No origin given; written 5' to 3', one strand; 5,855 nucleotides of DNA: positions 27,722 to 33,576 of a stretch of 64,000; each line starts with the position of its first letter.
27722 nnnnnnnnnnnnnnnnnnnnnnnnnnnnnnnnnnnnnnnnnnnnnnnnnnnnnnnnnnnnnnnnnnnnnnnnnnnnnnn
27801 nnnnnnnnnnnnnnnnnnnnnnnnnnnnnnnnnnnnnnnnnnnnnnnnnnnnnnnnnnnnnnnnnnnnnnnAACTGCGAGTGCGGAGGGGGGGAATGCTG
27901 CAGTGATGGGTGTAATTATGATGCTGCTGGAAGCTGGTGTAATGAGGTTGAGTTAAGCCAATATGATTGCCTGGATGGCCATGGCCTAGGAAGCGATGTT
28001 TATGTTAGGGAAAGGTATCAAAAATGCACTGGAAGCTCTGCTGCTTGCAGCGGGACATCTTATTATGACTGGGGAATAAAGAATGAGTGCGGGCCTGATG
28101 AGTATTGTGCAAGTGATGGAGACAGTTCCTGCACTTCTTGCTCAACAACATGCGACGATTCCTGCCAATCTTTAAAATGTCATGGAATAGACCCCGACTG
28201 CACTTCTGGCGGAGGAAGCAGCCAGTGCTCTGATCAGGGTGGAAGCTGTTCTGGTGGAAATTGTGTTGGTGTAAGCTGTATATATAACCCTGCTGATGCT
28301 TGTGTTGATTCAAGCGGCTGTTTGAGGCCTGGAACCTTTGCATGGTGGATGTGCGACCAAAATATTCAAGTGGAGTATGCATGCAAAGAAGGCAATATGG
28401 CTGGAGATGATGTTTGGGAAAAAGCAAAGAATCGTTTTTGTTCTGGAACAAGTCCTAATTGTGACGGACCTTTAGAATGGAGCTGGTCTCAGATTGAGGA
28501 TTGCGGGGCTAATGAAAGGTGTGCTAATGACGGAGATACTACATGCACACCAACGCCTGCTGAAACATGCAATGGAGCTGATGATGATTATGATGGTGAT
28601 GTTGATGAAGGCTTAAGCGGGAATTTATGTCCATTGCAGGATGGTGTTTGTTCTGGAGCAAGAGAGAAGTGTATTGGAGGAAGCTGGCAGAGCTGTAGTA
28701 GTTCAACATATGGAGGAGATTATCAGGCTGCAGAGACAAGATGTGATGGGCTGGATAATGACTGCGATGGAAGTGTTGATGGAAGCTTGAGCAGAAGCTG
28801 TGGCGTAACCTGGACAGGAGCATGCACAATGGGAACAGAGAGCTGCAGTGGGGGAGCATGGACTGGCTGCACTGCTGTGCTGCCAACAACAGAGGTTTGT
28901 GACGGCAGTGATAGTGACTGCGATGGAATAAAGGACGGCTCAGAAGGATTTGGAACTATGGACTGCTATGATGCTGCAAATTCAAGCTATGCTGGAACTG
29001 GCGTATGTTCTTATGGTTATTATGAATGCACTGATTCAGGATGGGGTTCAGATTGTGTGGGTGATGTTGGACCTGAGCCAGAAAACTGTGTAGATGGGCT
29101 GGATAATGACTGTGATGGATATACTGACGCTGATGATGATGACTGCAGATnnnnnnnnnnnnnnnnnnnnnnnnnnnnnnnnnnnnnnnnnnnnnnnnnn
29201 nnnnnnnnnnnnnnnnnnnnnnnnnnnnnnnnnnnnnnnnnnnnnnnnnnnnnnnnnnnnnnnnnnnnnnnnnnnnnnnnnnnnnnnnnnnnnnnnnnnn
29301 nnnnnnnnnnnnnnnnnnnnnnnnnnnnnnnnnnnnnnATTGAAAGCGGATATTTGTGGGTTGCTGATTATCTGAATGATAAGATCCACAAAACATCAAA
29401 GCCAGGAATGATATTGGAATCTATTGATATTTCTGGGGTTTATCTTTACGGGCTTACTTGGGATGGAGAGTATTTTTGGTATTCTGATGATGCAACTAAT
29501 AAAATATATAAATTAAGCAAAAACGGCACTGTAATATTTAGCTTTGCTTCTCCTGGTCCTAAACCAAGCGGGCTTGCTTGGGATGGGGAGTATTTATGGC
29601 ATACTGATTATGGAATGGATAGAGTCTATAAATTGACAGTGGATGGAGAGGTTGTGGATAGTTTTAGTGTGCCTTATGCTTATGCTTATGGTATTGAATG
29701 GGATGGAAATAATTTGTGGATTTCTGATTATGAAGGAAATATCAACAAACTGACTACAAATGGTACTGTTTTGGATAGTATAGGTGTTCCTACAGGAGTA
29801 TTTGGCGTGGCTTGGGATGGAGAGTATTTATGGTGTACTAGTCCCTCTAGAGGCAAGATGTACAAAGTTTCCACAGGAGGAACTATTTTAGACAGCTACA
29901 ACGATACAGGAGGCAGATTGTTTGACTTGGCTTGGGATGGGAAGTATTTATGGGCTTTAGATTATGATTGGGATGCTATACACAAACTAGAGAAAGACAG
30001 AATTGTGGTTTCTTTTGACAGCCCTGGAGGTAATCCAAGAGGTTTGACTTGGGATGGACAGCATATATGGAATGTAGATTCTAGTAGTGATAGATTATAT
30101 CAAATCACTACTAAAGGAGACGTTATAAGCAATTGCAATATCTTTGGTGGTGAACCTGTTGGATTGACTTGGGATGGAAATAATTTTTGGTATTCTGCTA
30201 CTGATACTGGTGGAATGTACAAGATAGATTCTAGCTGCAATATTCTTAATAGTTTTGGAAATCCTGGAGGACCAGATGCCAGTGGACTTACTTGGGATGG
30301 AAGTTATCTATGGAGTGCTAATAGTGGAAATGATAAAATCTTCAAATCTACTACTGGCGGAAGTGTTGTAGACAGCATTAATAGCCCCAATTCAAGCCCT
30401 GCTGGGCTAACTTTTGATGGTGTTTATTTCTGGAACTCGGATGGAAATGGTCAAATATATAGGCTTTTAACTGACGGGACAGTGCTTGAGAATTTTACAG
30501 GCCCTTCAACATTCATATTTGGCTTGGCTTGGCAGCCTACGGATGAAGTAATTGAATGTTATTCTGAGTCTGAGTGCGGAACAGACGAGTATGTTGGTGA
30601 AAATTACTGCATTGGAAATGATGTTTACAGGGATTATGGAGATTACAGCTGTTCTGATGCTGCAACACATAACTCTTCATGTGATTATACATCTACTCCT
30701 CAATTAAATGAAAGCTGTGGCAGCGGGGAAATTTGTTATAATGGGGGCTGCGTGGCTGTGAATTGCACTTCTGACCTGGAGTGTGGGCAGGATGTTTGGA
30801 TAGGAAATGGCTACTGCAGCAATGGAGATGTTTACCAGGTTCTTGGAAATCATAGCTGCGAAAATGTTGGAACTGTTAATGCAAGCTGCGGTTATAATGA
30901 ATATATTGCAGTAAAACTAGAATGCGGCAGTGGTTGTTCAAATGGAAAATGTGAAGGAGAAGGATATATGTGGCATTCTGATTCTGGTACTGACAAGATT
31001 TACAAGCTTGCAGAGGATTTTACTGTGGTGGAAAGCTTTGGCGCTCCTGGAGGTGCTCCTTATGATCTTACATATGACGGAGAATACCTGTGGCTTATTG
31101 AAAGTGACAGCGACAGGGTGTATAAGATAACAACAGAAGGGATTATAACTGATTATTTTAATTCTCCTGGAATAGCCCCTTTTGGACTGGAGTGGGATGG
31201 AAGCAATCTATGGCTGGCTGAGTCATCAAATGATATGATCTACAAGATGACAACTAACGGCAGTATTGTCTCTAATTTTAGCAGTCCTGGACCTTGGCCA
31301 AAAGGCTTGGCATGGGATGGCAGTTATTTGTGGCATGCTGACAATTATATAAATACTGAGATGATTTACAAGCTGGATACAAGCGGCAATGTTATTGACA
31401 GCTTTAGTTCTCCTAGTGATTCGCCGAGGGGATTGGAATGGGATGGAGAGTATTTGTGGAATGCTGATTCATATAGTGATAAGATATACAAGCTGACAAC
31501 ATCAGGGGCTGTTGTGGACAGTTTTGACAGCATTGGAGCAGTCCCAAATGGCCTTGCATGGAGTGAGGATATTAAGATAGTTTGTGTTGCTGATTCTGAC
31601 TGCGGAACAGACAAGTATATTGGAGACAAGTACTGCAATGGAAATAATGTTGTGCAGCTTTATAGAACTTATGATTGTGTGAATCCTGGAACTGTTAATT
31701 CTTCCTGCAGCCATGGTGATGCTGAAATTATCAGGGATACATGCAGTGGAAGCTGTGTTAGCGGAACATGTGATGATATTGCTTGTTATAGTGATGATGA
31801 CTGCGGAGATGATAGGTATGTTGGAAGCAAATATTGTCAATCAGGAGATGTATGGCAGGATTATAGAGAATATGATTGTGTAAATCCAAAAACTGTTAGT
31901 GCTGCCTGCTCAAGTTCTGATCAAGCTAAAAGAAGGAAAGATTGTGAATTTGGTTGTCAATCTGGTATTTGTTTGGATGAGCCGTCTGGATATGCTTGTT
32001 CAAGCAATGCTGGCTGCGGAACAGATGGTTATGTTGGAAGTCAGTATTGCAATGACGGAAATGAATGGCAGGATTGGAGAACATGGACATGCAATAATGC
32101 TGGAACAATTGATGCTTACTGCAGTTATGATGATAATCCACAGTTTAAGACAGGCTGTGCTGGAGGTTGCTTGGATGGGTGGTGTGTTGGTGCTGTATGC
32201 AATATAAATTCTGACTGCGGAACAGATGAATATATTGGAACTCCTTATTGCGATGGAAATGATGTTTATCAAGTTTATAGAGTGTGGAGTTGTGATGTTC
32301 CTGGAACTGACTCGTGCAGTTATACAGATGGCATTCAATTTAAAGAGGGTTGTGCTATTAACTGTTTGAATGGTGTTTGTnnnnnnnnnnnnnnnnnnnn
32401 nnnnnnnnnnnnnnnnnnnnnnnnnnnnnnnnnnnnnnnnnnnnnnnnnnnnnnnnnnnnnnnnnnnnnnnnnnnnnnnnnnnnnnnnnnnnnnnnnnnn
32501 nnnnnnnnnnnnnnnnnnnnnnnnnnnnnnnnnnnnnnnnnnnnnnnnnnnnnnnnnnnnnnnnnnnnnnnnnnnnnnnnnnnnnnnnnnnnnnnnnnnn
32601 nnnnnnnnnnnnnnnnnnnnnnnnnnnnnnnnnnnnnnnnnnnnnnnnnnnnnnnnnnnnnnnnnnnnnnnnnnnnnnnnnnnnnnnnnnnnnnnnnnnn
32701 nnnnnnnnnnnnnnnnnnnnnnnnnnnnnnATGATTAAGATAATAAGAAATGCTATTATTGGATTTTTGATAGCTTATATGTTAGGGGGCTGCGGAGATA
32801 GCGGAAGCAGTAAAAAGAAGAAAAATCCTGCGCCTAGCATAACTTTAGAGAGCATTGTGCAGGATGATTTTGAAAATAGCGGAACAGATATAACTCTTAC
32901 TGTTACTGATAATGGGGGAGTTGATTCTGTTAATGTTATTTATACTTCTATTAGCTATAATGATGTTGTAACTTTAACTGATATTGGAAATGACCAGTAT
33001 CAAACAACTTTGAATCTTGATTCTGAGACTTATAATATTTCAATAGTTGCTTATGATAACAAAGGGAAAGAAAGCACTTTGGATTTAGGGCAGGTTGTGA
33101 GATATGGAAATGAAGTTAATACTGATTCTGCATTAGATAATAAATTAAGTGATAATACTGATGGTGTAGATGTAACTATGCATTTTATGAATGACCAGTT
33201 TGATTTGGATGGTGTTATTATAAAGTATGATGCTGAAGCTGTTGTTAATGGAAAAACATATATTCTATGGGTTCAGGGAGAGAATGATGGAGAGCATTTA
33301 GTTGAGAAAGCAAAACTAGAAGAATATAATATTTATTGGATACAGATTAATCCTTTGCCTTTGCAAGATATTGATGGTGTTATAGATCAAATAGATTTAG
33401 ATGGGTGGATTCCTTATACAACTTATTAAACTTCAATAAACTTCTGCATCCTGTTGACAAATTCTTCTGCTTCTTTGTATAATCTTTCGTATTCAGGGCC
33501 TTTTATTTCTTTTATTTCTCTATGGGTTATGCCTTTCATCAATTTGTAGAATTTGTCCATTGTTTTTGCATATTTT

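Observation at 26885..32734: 1949-aa giant protein combining MopE-like Cys motifs, about 14 WDG propeller blades, about 9 Cys modules and a C-terminal CARDB domain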

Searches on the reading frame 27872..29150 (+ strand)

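Call 71: search_solved_structures(query=window:27872-29150:+, max_evalue=1)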
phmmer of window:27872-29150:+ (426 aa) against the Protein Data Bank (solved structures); distinct sequences matched with E-value up to 1: 0.

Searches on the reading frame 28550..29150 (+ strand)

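Call 16: search_protein_families(library=pfam, proteins=[window:28550-29150:+], max_evalue=1)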
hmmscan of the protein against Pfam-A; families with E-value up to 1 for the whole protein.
window:28550-29150:+ (200 aa): 1 family
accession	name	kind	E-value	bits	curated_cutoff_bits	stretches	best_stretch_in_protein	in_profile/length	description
PF11617.13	Cu-binding_MopE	-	3.3e-11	43.6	27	4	60-77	13-29/30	Putative metal-binding motif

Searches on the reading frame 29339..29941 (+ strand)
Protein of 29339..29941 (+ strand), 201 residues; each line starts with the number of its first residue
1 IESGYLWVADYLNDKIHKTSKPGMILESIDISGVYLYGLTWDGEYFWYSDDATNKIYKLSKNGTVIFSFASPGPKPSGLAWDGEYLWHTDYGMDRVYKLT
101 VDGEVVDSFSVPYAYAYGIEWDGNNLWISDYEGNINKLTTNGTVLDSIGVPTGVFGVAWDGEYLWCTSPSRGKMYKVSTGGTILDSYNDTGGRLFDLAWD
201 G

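Call 26: search_protein_families(library=pfam, proteins=[window:29339-29941:+], max_evalue=1)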
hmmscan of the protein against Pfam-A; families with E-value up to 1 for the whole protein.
window:29339-29941:+ (201 aa): 5 families
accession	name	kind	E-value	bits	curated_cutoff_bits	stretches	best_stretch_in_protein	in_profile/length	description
PF24684.1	Vgb_lyase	-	9.6e-12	44.7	50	1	4-183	24-213/290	Virginiamycin B lyase family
PF08450.18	SGL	-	0.00069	19.7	26.3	1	39-115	141-226/246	SMP-30/Gluconolactonase/LRE-like region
PF21959.2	DUF6923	-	0.0044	17.3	27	1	42-136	97-199/234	Repeat of unknown function (DUF6923)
PF13449.12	Phytase-like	-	0.13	12.6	27.6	0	79-116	73-111/284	Esterase-like activity of phytase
PF11005.13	DUF2844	-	0.17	12.2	22.4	0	142-162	38-59/130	Protein of unknown function (DUF2844)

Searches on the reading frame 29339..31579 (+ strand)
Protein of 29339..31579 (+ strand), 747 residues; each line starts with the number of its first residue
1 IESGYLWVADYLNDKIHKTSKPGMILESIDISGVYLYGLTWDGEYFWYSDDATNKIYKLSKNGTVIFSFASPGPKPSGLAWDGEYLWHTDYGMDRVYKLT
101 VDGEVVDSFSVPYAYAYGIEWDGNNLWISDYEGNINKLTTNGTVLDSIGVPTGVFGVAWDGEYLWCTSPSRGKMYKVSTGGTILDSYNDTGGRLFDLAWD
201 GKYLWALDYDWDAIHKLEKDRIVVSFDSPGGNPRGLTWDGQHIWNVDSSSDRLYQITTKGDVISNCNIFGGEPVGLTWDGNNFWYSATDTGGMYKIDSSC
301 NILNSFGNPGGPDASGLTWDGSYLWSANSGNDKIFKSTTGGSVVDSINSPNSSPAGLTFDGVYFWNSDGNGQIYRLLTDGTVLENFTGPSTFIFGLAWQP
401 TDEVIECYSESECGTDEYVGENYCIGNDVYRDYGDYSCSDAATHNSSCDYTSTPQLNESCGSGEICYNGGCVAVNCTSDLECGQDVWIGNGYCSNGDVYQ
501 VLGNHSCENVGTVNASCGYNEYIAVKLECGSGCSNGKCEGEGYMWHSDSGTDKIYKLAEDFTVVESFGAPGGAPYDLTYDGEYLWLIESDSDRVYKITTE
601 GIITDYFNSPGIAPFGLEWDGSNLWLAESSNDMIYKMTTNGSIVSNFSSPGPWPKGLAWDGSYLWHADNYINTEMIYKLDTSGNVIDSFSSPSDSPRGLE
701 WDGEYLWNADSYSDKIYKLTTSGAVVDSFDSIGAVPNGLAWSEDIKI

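Call 64: predict_structure(alignment_id=A4)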
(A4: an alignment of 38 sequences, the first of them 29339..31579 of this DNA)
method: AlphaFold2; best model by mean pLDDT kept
length: 747 residues; sequences in the alignment: 38
mean_pLDDT: 77.6   pTM: 0.42
mean pLDDT of the five models: 77.6, 77.5, 75.5, 74.5, 74.1
residues with pLDDT >= 90: 305; 70-90: 246; 50-70: 65; < 50: 131
segments of 3 or more residues with pLDDT < 50: 189-192, 391-419, 428-458, 474-488, 501-541, 745-747
pLDDT, mean of each block of 10 residues (from residue 1): 79 82 77 82 92 93 92 91 95 92 96 85 93 90 90 75 75 74 67 62 76 73 79 86 89 90 88 87 89 89 87 84 90 91 91 81 83 85 73 39 28 45 49 32 33 43 58 43 44 52 38 33 34 34 73 77 86 92 95 96 97 96 97 98 98 95 95 92 98 95 96 96 97 90 54
secondary structure, 60 per line:
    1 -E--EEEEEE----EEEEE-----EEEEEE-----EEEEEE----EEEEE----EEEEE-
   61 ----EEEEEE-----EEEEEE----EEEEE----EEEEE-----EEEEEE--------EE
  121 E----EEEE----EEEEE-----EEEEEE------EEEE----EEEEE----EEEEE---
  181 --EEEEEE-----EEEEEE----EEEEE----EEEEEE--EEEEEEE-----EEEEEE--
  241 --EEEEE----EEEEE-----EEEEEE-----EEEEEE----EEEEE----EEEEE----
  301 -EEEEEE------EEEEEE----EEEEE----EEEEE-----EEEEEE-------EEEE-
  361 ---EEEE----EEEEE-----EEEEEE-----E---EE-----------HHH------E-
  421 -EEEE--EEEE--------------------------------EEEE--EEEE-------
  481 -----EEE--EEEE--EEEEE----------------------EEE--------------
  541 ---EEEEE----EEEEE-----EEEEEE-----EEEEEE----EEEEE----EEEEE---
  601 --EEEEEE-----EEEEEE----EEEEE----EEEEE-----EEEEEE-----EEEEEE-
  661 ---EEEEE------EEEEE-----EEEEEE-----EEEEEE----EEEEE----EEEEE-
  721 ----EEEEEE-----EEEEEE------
elements in order (helices of 4 or more, strands of 3 or more residues): E5-10 E15-19 E25-30 E36-41 E46-50 E55-59 E65-70 E76-81 E86-90 E95-99 E105-110 E119-121 E126-129 E134-138 E144-149 E156-159 E164-168 E173-177 E183-188 E194-199 E204-208 E213-218 E221-227 E233-238 E243-247 E252-256 E262-267 E273-278 E283-287 E292-296 E302-307 E314-319 E324-328 E333-337 E343-348 E356-359 E364-367 E372-376 E382-387 E422-425 E428-431 E464-467 E470-473 E486-488 E491-494 E497-501 E524-526 E544-548 E553-557 E563-568 E574-579 E584-588 E593-597 E603-608 E614-619 E624-628 E633-637 E643-648 E654-659 E664-668 E675-679 E685-690 E696-701 E706-710 E715-719 E725-730 E736-741

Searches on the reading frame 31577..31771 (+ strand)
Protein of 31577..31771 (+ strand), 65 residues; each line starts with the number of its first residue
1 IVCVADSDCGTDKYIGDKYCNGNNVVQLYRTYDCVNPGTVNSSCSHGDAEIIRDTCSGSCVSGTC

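Call 42: predict_structure(alignment_id=A3)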
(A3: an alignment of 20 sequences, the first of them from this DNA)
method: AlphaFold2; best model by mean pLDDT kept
length: 65 residues; sequences in the alignment: 20
mean_pLDDT: 95.8   pTM: 0.72
mean pLDDT of the five models: 95.8, 95.7, 95.7, 95.7, 94.1
residues with pLDDT >= 90: 63; 70-90: 2; 50-70: 0; < 50: 0
segments of 3 or more residues with pLDDT < 50: none
pLDDT, mean of each block of 10 residues (from residue 1): 92 97 97 96 97 96 94
secondary structure, 60 per line:
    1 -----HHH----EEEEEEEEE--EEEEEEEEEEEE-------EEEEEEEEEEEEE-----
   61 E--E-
elements in order: E13-21 E24-35 E43-55

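Call 83: fold_search(model_id=the predicted structure, library=pdb)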
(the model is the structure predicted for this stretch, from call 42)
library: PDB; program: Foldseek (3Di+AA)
matches with E <= 10: 159; with E <= 0.001: 0
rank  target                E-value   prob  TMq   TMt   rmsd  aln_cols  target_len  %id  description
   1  1bg3_B                1.3e+00  0.09  0.22  0.03   8.7        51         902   10  RAT BRAIN HEXOKINASE TYPE I COMPLEX WITH GLUCOSE AND INHIBITOR GLUCOSE-6-PHOSPHATE (released 1999-06-08)
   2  5gq9_A                1.7e+00  0.41  0.43  0.06   3.8        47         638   15  Crystal structure of Thermus thermophilus Argonaute in complex with g1C siDNA and DNA target (released 2017-08-09)
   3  2ix3_A                2.5e+00  0.28  0.35  0.04   4.3        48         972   14  Structure of yeast Elongation Factor 3 (released 2006-08-08)
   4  3hx8_C                2.8e+00  0.23  0.39  0.24   4.0        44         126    9  Crystal structure of putative ketosteroid isomerase (NP_103587.1) from Mesorhizobium loti at 1.45 A resolution (released 2009-07-07)
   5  6yf9_AA               3.7e+00  0.06  0.29  0.18   5.9        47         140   15  Virus-like particle of bacteriophage AVE002 (released 2020-09-02)
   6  6qw6_42               3.9e+00  0.05  0.29  0.23   7.7        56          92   14  Structure of the human U5.U4/U6 tri-snRNP at 2.9A resolution. (released 2019-04-17)
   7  6gru_D                3.9e+00  0.02  0.17  0.08   8.5        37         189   19  Crystal structure of human NUDT5 (released 2018-06-27)
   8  2r76_A                4.2e+00  0.08  0.32  0.19   5.1        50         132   22  Crystal structure of the rare lipoprotein B (SO_1173) from Shewanella oneidensis, Northeast Structural Genomics Consor (released 2007-09-25)
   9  3o61_D                4.2e+00  0.05  0.25  0.12   5.6        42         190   14  Structure of the E100A E.coli GDP-mannose hydrolase (yffh) in complex with GDP-mannose and Mg++ (released 2011-05-11)
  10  1qha_A                4.2e+00  0.05  0.22  0.03   8.7        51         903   10  HUMAN HEXOKINASE TYPE I COMPLEXED WITH ATP ANALOGUE AMP-PNP (released 1999-11-10)
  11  7t4q_D                4.4e+00  0.21  0.46  0.22   4.6        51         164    6  CryoEM structure of the HCMV Pentamer gH/gL/UL128/UL130/UL131A in complex with neutralizing fabs 2C12, 7I13 and 13H11 (released 2022-03-23)
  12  5gqo_B                4.4e+00  0.08  0.30  0.21  10.0        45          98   18  Structure of the second Single Stranded DNA Binding protein (SSBb) from Mycobacterium smegmatis (released 2016-10-12)
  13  1cza                  4.4e+00  0.05  0.22  0.03   7.5        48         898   10  MUTANT MONOMER OF RECOMBINANT HUMAN HEXOKINASE TYPE I COMPLEXED WITH GLUCOSE, GLUCOSE-6-PHOSPHATE, AND ADP (released 2000-03-06)
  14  5qj4_D                4.4e+00  0.02  0.17  0.08   8.5        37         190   19  PanDDA analysis group deposition of models with modelled events (e.g. bound ligands) -- Crystal Structure of NUDT5 in  (released 2018-12-19)
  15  5gq9_B                4.7e+00  0.18  0.43  0.06   3.8        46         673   15  Crystal structure of Thermus thermophilus Argonaute in complex with g1C siDNA and DNA target (released 2017-08-09)
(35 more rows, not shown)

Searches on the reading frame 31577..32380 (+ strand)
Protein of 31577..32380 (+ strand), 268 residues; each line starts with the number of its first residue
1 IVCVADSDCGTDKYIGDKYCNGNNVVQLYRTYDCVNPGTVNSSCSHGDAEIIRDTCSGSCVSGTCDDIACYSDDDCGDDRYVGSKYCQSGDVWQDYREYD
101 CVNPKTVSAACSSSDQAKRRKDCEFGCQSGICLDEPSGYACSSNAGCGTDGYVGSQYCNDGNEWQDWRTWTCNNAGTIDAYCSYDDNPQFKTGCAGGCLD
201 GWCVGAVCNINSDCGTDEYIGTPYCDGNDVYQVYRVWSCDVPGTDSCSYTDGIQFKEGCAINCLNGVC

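Call 14: search_solved_structures(query=window:31577-32380:+, max_evalue=10, show_alignments=1)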
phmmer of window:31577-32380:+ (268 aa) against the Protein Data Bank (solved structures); distinct sequences matched with E-value up to 10: 2.
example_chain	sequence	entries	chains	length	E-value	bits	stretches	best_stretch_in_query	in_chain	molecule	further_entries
3ahq_A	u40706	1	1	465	0.39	13.4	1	70-158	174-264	ERO1-like protein alpha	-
3ahr_A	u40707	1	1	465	0.44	13.2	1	70-158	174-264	ERO1-like protein alpha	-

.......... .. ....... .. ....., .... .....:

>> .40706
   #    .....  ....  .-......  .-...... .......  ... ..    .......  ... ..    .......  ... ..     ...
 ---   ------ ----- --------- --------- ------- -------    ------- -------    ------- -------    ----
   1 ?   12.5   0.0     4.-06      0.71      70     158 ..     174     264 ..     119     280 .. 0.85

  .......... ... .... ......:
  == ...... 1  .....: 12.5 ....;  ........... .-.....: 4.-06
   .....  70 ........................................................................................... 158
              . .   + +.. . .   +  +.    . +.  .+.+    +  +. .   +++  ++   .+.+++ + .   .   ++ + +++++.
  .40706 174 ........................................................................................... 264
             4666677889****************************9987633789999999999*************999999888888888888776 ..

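Call 16: search_protein_families(library=pfam, proteins=[window:31577-32380:+], max_evalue=1)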
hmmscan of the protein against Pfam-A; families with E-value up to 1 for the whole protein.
window:31577-32380:+ (268 aa): 0 families

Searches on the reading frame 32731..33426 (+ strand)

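Call 16: search_protein_families(library=pfam, proteins=[window:32731-33426:+], max_evalue=1)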
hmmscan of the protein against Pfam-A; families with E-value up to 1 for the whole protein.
window:32731-33426:+ (232 aa): 1 family
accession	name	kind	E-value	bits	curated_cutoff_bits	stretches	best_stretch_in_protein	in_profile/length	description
PF16389.11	DUF4998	-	0.03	14.3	29.1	1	82-128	65-113/199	Domain of unknown function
